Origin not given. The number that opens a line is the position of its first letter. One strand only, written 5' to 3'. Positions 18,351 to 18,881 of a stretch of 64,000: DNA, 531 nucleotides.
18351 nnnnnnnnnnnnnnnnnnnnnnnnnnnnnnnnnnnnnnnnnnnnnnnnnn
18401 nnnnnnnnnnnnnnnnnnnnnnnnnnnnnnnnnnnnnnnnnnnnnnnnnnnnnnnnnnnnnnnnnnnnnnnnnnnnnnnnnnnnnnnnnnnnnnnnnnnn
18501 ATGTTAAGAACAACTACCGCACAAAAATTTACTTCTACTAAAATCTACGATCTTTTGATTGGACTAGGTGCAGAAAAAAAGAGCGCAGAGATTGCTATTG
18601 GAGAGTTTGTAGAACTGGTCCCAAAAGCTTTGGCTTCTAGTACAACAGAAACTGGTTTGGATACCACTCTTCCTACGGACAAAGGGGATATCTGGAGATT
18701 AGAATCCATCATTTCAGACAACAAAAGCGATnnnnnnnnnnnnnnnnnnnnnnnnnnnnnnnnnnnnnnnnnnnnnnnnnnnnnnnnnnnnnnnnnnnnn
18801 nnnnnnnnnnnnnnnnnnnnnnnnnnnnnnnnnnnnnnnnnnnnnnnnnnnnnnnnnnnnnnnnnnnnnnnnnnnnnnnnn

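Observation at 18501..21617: Tandem array 1 of Bdr-like/DUF1640-like coiled-coil membrane proteins (5 paralogs)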

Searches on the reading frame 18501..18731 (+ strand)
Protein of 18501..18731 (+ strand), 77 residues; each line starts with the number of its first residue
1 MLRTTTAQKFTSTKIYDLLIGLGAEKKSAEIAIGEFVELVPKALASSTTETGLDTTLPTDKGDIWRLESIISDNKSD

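Call 42: search_protein_representatives(alignment_id=A3)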
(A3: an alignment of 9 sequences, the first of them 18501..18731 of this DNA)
Query: 9 sequences, 77 profile positions. Proteins with E-value up to 0.001 (for the whole library): 16; up to 1e-10: 10; up to 1e-30: 5. The best 16 are listed.
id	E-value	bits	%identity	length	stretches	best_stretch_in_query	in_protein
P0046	6.6e-43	160.9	-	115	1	1-77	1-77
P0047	3.4e-41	155.4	-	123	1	1-77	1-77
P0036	4.5e-41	155.0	-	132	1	1-77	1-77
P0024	2.3e-40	152.8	-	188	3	1-77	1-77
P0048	9.3e-36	138.0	-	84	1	1-66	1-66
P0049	1.2e-30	121.6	-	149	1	1-75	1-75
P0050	2.0e-26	108.1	-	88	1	1-62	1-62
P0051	1.6e-22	95.6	-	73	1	1-60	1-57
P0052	2.3e-19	85.5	-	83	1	1-76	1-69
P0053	3.2e-17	78.6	-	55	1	1-40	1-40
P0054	4.7e-10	55.6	-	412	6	33-66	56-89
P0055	1.1e-08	51.3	-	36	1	1-31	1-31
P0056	3.0e-08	49.9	-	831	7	51-70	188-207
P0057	2.2e-07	47.1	-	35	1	1-32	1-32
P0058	4.8e-07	46.0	-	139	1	49-77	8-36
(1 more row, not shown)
